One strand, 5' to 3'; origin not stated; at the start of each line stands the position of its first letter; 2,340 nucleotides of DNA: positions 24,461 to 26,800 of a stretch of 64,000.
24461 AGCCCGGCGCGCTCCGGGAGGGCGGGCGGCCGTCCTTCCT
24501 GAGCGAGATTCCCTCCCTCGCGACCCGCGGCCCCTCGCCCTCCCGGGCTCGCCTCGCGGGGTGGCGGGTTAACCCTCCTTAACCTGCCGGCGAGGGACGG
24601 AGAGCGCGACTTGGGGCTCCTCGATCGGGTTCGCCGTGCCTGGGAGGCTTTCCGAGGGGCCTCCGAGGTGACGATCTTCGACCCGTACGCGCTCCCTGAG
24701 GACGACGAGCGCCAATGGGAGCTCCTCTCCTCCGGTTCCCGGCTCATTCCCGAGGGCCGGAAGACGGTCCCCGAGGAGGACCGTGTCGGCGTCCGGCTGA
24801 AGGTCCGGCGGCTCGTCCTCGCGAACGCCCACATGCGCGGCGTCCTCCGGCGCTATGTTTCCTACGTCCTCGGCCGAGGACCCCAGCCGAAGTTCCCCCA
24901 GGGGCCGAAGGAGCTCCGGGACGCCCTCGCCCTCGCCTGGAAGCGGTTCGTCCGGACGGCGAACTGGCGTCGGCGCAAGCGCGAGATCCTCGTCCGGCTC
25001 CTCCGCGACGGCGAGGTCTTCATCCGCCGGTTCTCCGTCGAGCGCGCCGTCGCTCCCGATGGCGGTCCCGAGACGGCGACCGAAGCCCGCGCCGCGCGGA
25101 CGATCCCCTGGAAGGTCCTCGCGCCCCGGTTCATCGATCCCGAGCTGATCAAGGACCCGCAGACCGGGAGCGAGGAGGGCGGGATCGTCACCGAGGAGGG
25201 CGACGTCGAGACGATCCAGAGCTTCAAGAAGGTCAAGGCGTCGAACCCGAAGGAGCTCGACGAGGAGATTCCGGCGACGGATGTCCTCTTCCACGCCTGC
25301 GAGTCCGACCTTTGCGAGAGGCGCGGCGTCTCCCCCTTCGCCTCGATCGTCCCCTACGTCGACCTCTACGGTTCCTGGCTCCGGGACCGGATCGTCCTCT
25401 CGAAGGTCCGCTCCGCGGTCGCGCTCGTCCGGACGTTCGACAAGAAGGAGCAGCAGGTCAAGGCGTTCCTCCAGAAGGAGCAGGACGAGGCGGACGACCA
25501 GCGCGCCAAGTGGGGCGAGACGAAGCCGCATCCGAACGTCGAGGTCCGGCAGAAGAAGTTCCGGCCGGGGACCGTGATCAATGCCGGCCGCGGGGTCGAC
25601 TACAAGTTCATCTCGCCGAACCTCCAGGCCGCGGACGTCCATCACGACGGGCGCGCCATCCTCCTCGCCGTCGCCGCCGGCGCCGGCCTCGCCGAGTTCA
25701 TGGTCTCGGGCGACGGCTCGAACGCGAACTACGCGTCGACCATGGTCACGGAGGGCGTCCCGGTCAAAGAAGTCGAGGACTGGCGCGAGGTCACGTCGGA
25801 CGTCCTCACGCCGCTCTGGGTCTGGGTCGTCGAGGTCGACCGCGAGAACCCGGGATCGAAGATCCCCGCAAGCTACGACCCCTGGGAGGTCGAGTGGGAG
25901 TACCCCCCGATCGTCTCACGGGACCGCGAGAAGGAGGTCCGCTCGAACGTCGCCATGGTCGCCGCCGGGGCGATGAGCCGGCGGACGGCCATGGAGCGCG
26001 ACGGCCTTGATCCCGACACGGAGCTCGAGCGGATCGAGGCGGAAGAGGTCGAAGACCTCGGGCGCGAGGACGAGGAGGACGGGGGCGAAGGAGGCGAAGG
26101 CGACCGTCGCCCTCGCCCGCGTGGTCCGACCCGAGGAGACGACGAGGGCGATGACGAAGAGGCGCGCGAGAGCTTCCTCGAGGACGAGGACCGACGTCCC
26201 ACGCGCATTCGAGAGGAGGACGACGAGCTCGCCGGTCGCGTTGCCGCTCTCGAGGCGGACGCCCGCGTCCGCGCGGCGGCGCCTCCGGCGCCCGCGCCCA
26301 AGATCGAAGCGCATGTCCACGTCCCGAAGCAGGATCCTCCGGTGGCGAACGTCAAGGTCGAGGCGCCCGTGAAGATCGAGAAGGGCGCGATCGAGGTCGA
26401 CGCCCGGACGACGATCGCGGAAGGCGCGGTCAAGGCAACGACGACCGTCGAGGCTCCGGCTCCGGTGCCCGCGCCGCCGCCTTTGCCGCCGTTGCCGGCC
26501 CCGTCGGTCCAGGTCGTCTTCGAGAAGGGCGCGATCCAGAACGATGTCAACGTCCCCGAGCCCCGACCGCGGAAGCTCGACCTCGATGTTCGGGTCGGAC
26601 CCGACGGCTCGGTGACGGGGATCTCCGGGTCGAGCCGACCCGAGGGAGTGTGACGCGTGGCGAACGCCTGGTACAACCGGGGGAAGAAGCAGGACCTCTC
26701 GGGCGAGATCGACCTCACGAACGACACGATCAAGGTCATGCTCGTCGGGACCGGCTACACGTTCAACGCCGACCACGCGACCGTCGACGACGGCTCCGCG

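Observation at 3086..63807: Genome-wide 16-bp palindrome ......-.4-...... (12 copies): candidate KorB/parS-like operator network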

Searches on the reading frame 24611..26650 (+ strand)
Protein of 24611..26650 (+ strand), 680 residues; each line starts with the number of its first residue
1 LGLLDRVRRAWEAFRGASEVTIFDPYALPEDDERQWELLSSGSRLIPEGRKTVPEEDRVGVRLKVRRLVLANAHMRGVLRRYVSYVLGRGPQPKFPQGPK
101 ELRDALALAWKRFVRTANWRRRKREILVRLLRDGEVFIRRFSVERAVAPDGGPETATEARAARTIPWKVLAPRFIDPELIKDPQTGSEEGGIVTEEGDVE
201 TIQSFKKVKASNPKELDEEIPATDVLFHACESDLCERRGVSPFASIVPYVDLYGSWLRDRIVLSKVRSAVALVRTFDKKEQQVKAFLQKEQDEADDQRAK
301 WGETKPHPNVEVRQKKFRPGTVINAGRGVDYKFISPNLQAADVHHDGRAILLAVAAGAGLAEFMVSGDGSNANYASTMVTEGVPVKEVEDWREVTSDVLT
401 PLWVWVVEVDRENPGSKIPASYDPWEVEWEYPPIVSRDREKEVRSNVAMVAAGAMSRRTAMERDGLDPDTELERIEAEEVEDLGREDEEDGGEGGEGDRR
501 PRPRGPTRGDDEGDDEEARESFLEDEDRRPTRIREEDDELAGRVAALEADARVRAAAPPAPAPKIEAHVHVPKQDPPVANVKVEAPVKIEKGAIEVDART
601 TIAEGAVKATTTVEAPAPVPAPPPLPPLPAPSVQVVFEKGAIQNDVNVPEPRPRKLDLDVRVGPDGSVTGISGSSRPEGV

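Call 10: search_protein_families(library=pfam, proteins=[window:24611-26650:+], max_evalue=0.01)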
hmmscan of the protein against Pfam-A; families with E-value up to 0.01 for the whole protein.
window:24611-26650:+ (680 aa): 1 family
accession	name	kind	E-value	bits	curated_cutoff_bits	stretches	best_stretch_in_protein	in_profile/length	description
PF05136.18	Phage_portal_2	-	9.7e-21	74.7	32.9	1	56-379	21-341/354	Phage portal protein, lambda family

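Call 12: find_related_loci(query=window:24611-26650:+, collection=viral_contigs, flank=10000)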
Query window:24611-26650:+ (680 aa) in viral_contigs; peptide patterns used: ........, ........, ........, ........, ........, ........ (x = any residue, [..] = any of these).
153 stretches matched a pattern, but none encodes a relative of the query by tblastn (E <= 1e-3).

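Call 13: find_homologous_proteins(query=window:24611-26650:+, max_evalue=1e-10)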
Query window:24611-26650:+ (680 aa): 30 proteins with E <= 1e-10 among 8000 candidates.
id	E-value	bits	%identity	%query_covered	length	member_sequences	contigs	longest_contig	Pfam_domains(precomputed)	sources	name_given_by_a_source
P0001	0.0e+0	1467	100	97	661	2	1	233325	PF05136.19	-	-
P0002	2.9e-136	474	48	71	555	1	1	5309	PF05136.19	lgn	-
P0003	5.7e-118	413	46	70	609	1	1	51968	PF05136.19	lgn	-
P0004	7.5e-112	393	42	71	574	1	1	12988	PF05136.19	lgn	-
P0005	9.7e-92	327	39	72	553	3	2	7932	PF05136.19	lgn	-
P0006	4.2e-56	209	37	60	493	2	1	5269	PF05136.19,PF04860.18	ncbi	-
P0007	6.2e-53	198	34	64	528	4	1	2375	PF05136.19,PF04860.18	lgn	-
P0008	6.6e-52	195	33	66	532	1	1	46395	PF05136.19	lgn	-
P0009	3.1e-49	186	32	66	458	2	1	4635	PF05133.20,PF05136.19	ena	-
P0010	2.3e-46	177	34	65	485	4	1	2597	PF05136.19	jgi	-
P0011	4.1e-45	172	29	65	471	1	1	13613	PF05136.19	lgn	-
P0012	6.0e-45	172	30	62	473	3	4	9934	PF05136.19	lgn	-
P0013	6.8e-45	172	32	65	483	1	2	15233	PF05136.19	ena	-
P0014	9.4e-44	168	29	73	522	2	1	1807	PF05136.19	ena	-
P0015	1.2e-43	168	31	68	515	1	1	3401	PF05136.19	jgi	-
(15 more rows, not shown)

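Call 14: find_encoding_contigs(protein=P0003, flank=10000, max_places=3)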
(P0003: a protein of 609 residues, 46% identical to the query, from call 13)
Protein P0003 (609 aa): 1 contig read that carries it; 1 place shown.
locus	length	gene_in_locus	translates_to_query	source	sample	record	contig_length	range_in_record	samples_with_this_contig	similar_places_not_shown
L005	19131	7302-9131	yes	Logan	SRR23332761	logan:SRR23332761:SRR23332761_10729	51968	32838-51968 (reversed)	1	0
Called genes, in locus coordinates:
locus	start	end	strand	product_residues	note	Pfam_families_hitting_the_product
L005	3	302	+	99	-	?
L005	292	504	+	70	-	-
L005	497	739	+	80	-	-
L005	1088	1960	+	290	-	PF11753:DUF3310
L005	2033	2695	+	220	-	PF02195:ParB_N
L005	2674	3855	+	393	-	PF00005:ABC_tran (faint), PF13401:AAA_22 (faint)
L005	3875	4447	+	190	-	-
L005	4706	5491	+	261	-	-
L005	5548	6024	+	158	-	-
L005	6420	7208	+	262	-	-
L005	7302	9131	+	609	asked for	PF05136:Phage_portal_2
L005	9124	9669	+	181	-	-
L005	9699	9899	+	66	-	-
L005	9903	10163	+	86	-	-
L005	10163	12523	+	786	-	-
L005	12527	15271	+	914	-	-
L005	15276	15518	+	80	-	-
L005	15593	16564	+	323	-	-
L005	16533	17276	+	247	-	PF13489:Methyltransf_23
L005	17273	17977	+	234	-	-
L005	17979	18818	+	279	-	-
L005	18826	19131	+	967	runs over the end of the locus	PF04233:Phage_Mu_F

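Call 15: find_encoding_contigs(protein=P0004, flank=10000, max_places=3)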
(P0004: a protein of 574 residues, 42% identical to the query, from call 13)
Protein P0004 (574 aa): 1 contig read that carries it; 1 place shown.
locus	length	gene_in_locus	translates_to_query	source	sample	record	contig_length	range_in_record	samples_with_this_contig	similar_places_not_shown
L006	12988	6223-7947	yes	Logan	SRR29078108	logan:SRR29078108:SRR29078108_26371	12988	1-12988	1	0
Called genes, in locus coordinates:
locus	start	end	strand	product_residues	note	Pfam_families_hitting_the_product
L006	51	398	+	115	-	-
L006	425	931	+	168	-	PF04542:Sigma70_r2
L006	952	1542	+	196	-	-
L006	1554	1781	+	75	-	-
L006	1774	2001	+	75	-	-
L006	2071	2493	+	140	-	PF00072:Response_reg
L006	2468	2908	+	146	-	-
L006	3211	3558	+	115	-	-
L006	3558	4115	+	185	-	-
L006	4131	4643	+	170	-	PF01844:HNH (weak)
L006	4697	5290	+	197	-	-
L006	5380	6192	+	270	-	-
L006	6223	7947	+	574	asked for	PF05136:Phage_portal_2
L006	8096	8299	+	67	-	-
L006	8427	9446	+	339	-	-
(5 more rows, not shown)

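Call 16: find_encoding_contigs(protein=P0002, flank=10000, max_places=3)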
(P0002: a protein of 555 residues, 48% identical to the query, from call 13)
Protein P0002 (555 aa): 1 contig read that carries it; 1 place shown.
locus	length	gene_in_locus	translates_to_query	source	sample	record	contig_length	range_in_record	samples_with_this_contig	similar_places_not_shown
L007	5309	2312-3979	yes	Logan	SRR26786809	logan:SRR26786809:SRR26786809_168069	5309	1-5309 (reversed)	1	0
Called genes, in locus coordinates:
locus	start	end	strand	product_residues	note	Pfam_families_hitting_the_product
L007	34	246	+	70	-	-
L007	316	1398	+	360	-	-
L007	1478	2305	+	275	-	-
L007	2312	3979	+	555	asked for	PF05136:Phage_portal_2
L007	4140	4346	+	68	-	-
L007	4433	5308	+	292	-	?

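Call 19: find_encoding_contigs(protein=P0001, flank=10000, max_places=3)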
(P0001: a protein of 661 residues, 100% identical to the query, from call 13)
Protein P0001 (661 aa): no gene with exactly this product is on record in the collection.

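Call 25: find_related_loci(query=A1, collection=viral_contigs, flank=10000)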
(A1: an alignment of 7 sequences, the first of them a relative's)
Query A1 (661 aa) in viral_contigs; peptide patterns used: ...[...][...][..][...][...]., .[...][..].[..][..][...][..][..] (x = any residue, [..] = any of these).
163 stretches matched a pattern; 112 encode a relative of the query (tblastn E <= 1e-3); the best 80 are kept; 80 distinct loci.
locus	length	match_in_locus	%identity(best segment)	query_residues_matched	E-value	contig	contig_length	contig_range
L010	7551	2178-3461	35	8-460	1e-61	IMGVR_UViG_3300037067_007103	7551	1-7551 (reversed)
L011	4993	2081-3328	35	42-463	4e-60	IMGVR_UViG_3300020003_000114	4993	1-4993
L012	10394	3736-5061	34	9-451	8e-60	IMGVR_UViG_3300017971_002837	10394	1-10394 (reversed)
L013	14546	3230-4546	31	7-467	1e-58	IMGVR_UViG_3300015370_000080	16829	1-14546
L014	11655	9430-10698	32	2-460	7e-57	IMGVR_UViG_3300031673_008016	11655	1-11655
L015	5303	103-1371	32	2-460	6e-57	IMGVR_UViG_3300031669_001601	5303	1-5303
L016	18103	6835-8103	32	2-460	8e-57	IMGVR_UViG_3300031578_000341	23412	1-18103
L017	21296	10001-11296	33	30-465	5e-56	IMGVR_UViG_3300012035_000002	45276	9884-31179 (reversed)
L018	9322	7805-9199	30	3-497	3e-55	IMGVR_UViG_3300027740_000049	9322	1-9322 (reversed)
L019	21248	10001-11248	33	56-466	2e-53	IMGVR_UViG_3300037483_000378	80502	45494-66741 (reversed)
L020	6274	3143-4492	31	11-498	2e-53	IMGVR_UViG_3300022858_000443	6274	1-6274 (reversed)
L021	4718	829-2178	31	11-498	2e-53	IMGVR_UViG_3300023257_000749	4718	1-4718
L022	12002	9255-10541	31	29-459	9e-53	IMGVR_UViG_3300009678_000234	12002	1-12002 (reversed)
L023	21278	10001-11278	31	12-459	7e-52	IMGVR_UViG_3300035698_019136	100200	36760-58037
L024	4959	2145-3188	33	2-389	2e-51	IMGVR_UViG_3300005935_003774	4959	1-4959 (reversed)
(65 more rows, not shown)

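Call 26: find_related_loci(query=A1, collection=genome_contigs, flank=10000)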
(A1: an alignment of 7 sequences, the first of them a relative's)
Query A1 (661 aa) in genome_contigs; peptide patterns used: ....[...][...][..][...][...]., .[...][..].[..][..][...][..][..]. (x = any residue, [..] = any of these).
144 stretches matched a pattern; 90 encode a relative of the query (tblastn E <= 1e-3); the best 80 are kept; 80 distinct loci.
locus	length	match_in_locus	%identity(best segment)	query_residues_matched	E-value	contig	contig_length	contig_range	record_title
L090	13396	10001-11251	32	11-459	2e-58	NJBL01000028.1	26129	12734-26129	MAG: bacterium (candidate division B38) B3_B38 1318, whole genome shotgun sequence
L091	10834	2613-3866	31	11-460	3e-57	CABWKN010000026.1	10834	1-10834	uncultured bacterium isolate GB_MAG SS3 genome assembly, contig: NODE_511_length_10834_cov_1.86971_ID_1059843, whole gen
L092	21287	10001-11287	32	26-459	3e-57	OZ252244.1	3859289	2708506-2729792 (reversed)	MAG: Gemmatimonadales bacterium isolate 778196b6-71c8-4481-9959-de3bde75d7a7 genome assembly, chromosome: 1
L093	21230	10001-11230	32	26-462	2e-56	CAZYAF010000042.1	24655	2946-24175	MAG TPA_asm: uncultured Acidobacteriota bacterium isolate SRP068000_co3_527 genome assembly, contig: NODE_1588_length_24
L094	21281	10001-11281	33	42-471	2e-55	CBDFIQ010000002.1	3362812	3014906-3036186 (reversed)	MAG: Longimicrobiales bacterium isolate 5dc54ac6-8f59-47ea-946d-6c49d2011641 genome assembly, contig: contig_2, whole ge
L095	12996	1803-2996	31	25-450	6e-51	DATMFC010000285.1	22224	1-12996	MAG TPA_asm: Planctomicrobium sp. isolate SMAG_U13452 k141_43420, whole genome shotgun sequence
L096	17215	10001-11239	31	7-465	2e-47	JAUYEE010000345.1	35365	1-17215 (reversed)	MAG: bacterium isolate C20_metabat.bin.94 C20_k141_754391, whole genome shotgun sequence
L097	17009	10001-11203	31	25-450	8e-47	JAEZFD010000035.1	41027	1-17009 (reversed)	MAG: Planctomycetota bacterium isolate OH_CBrB_38 k127_3277994, whole genome shotgun sequence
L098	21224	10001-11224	32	26-460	4e-46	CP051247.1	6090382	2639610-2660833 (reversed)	MAG: Planctomycetaceae bacterium isolate ih15 chromosome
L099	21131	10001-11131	30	36-438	8e-43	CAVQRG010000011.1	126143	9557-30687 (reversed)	MAG: uncultured Planctomycetaceae bacterium isolate MFD09779.bin.2.42 genome assembly, contig: contig_46752, whole genom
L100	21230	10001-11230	31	20-466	4e-54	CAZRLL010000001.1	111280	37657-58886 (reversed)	MAG TPA_asm: uncultured archaeon isolate binchicken_co85_74 genome assembly, contig: NODE_65_length_111280_cov_30.675298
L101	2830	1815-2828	32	10-355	4e-38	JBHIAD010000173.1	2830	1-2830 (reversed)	MAG: Candidatus Methylomirabilales bacterium isolate K_3_bin.29 NODE_23550_length_2830_cov_6.113153, whole genome shotgu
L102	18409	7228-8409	29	28-452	1e-36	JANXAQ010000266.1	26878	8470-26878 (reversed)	MAG: Thermoguttaceae bacterium isolate SKYB124 k141_260924, whole genome shotgun sequence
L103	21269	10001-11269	30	2-452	8e-35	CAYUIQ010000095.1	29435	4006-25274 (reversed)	MAG TPA_asm: uncultured Planctomycetaceae bacterium isolate SRP167671_co1_171 genome assembly, contig: NODE_1758_length_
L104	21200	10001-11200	28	30-461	2e-33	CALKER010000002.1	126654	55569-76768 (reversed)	MAG: uncultured Thermoguttaceae bacterium isolate S1_Bin_METABAT__5_1 genome assembly, contig: c_000000297627, whole gen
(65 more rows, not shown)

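Call 30: find_encoding_contigs(protein=L005:292-501:+, flank=10000, max_places=2)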
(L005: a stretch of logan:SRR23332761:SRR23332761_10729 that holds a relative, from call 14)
Protein L005:292-501:+ (70 aa): 1 contig read that carries it; 1 place shown.
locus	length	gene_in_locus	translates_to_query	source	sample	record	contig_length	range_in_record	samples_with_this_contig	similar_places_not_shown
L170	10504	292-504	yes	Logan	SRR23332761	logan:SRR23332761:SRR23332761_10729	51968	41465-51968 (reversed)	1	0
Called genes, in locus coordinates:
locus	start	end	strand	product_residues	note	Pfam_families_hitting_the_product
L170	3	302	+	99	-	?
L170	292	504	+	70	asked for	-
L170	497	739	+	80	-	-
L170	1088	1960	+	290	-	PF11753:DUF3310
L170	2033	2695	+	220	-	PF02195:ParB_N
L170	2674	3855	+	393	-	PF00005:ABC_tran (faint), PF13401:AAA_22 (faint)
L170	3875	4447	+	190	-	-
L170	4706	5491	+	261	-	-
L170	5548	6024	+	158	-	-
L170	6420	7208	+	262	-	-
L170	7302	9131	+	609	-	PF05136:Phage_portal_2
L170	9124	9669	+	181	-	-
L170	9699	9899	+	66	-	-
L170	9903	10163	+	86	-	-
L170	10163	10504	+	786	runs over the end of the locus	-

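Call 31: find_encoding_contigs(protein=L005:17979-18815:+, flank=10000, max_places=2)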
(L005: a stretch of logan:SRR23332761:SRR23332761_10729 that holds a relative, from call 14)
Protein L005:17979-18815:+ (279 aa): 1 contig read that carries it; 1 place shown.
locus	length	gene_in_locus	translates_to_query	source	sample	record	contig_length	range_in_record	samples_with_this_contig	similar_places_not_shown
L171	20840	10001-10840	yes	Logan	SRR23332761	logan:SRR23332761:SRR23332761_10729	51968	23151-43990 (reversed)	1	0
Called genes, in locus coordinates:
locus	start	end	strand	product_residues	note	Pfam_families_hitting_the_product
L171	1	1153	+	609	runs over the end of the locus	PF05136:Phage_portal_2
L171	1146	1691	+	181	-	-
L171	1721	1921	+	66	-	-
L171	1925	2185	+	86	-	-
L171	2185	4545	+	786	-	-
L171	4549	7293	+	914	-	-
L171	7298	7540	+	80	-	-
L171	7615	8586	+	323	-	-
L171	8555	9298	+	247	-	PF13489:Methyltransf_23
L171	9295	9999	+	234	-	-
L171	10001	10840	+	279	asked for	-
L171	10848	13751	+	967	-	PF04233:Phage_Mu_F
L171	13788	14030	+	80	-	-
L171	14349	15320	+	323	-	-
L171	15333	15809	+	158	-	PF09956:Phage_cement_2 (faint)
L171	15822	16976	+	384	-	PF25209:Phage_capsid_4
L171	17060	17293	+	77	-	-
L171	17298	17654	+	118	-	-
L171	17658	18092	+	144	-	-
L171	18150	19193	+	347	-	-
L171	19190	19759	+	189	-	-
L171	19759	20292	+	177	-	-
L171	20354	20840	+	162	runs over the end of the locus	-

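Call 32: find_encoding_contigs(protein=L171:19759-20289:+, flank=10000, max_places=2)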
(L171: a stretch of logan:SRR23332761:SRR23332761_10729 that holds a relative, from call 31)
Protein L171:19759-20289:+ (177 aa): 1 contig read that carries it; 1 place shown.
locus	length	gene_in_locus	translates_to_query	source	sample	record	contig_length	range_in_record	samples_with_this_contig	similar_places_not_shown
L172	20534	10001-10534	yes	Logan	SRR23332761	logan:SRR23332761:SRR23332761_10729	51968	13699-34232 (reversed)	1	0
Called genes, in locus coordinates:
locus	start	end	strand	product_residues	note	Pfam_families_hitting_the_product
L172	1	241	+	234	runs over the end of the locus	-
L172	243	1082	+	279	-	-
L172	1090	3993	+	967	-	PF04233:Phage_Mu_F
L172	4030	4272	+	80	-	-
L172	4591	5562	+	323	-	-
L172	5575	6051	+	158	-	PF09956:Phage_cement_2 (faint)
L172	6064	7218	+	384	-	PF25209:Phage_capsid_4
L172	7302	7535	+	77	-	-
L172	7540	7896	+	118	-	-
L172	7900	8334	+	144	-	-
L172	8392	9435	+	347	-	-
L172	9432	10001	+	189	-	-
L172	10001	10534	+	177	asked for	-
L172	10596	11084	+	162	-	-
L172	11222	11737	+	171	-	-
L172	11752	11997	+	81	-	-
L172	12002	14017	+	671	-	-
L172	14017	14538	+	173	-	-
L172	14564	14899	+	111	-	-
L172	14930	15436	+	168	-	-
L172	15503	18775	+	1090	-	-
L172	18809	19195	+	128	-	-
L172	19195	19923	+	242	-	-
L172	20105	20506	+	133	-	-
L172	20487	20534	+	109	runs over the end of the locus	-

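Call 34: find_encoding_contigs(protein=L172:19195-19920:+, flank=10000, max_places=2)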
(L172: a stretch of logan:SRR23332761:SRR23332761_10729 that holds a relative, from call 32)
Protein L172:19195-19920:+ (242 aa): 2 contigs read that carry it; 2 places shown.
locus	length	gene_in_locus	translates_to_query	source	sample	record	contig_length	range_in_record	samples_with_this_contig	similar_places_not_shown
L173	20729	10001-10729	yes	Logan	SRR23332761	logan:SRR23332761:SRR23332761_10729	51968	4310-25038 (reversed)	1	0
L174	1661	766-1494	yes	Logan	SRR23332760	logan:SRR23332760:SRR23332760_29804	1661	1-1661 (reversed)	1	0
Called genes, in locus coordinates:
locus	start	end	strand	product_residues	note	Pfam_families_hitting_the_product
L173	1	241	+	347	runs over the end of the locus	-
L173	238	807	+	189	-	-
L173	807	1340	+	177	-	-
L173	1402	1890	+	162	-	-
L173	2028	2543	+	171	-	-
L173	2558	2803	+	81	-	-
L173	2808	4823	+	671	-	-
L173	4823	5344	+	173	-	-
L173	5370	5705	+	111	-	-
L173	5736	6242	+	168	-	-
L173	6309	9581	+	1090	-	-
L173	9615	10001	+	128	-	-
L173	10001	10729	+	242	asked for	-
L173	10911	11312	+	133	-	-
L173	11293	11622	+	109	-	-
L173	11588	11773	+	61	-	-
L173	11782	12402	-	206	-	PF04542:Sigma70_r2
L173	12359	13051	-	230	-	-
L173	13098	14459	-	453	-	PF03796:DnaB_C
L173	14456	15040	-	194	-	-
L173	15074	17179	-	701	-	PF01612:DNA_pol_A_exo1 (faint), PF00476:DNA_pol_A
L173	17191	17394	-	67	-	-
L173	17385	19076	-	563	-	PF00176:SNF2-rel_dom, PF04851:ResIII (weak), PF00271:Helicase_C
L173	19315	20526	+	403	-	-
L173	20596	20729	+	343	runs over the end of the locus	-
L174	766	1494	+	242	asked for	-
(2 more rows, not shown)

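Call 36: find_encoding_contigs(protein=L173:19315-20523:+, flank=10000, max_places=1)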
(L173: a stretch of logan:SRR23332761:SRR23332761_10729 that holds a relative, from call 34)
Protein L173:19315-20523:+ (403 aa): 1 contig read that carries it; 1 place shown.
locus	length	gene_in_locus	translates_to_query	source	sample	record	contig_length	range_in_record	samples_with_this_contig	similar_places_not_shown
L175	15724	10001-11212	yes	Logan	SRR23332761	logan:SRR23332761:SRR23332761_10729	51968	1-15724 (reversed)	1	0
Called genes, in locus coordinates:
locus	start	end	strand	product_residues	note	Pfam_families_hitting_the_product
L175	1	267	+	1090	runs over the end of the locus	-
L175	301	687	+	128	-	-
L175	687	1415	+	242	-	-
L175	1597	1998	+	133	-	-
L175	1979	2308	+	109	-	-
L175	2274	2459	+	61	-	-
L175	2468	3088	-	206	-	PF04542:Sigma70_r2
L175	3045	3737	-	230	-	-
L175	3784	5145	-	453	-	PF03796:DnaB_C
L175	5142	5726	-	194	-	-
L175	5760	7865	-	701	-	PF01612:DNA_pol_A_exo1 (faint), PF00476:DNA_pol_A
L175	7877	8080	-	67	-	-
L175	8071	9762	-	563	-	PF00176:SNF2-rel_dom, PF04851:ResIII (weak), PF00271:Helicase_C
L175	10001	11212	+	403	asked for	-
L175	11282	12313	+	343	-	-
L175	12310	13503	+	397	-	-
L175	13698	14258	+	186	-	PF04542:Sigma70_r2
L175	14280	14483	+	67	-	-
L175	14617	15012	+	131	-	-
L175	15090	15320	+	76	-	-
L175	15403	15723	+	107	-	?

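Call 46: search_protein_families(library=pfam, proteins=[L175:11282-12310:+, L175:12310-13500:+, L005:2033-2692:+, L005:2674-3852:+, L005:3875-4444:+, L005:5548-6021:+, L175:3045-3737:-, L175:5142-5726:-, L175:14617-15009:+, L005:1088-1957:+], max_evalue=0.05)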
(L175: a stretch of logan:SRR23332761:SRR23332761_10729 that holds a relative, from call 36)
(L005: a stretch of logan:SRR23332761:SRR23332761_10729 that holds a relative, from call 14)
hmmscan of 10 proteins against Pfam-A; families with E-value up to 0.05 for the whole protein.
L175:11282-12310:+ (343 aa): 0 families

L175:12310-13500:+ (397 aa): 4 families
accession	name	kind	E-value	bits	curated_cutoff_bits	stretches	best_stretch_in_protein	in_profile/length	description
PF19067.5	DUF5763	-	0.0031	17.4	26.3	1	83-112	2-30/39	Family of unknown function (DUF5763)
PF13392.12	HNH_3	-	0.0035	17.4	24.8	1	226-247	18-39/46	HNH endonuclease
PF08879.15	WRC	-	0.03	14.5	28.6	0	18-39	15-36/43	WRC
PF09329.16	zf-primase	-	0.034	14.4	28.8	1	84-113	8-38/46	Primase zinc finger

L005:2033-2692:+ (220 aa): 1 family
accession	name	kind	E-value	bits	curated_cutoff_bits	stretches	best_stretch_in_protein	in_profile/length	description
PF02195.25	ParB_N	-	3.6e-06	27.4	26.3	1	39-123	5-93/95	ParB N-terminal domain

L005:2674-3852:+ (393 aa): 13 families
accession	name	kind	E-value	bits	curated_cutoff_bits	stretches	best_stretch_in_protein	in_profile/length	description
PF00005.33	ABC_tran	-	2.8e-09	38.1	25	2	102-147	92-136/137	ABC transporter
PF13401.12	AAA_22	-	1.8e-05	25.5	27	1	49-149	6-96/130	AAA domain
PF13671.12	AAA_33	-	3.2e-05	24.7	27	1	52-180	3-106/143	AAA domain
PF13191.12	AAA_16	-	5.9e-05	24.1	32.6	1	50-156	26-114/167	AAA ATPase domain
PF13555.12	AAA_29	-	0.00037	20.6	27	1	41-65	17-39/61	P-loop containing region of AAA domain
PF13604.12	AAA_30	-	0.014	15.6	27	1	50-162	20-113/191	AAA domain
PF02456.21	Adeno_IVa2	-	0.02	14.2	21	1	49-70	88-109/370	Adenovirus IVa2 protein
PF13238.12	AAA_18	-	0.023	15.6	29.4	0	52-179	2-100/128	AAA domain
PF25199.1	nSTAND_NTPase5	-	0.024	14.9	34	1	16-68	9-61/145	Novel STAND NTPase 5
PF03193.22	RsgA_GTPase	-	0.033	14.5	30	0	50-72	108-130/174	RsgA GTPase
PF00004.35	AAA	-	0.039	14.9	21.2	0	52-153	2-73/131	ATPase family associated with various cellular activities (AAA)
PF13207.12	AAA_17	-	0.049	14.4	27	0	54-69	1-16/136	AAA domain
PF00931.28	NB-ARC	-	0.049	13.3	23.5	0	46-85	16-55/248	NB-ARC domain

L005:3875-4444:+ (190 aa): 3 families
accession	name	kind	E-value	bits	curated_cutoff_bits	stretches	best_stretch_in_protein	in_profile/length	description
PF13384.12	HTH_23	-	0.0012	19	24.6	1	22-55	5-36/50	Homeodomain-like domain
PF12833.13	HTH_18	-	0.0044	17.7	33.6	1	9-59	17-68/80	Helix-turn-helix domain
PF13518.12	HTH_28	-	0.036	14.6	25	0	27-57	4-33/52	Helix-turn-helix domain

L005:5548-6021:+ (158 aa): 0 families

L175:3045-3737:- (230 aa): 1 family
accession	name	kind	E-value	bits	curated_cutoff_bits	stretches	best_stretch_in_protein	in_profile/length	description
PF01807.25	Zn_ribbon_DnaG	-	0.00013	22.1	24.9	1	28-87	35-94/98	CHC2 zinc finger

L175:5142-5726:- (194 aa): 0 families

L175:14617-15009:+ (131 aa): 0 families

L005:1088-1957:+ (290 aa): 1 family
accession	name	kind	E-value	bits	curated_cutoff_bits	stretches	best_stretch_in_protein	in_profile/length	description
PF11753.13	DUF3310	-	3.5e-15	56.2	24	1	14-68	1-60/60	Protein of unknwon function (DUF3310)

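Call 79: find_encoding_contigs(protein=P0005, flank=10000, max_places=2)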
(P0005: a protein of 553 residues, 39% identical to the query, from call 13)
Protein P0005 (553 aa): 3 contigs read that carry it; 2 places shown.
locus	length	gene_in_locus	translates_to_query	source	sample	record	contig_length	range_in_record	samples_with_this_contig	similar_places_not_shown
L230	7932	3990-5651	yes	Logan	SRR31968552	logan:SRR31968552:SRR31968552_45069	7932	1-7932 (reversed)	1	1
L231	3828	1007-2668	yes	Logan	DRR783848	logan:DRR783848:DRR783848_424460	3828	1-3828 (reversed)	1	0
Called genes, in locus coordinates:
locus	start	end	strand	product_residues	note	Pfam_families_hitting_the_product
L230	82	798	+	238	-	-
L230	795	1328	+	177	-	PF01844:HNH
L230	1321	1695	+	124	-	-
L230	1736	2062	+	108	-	-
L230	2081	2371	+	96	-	-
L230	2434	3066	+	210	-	-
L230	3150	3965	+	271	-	-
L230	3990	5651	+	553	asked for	PF05136:Phage_portal_2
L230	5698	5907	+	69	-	-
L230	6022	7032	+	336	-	-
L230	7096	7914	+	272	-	-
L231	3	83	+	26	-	?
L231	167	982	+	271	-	-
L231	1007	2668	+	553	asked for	PF05136:Phage_portal_2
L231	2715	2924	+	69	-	-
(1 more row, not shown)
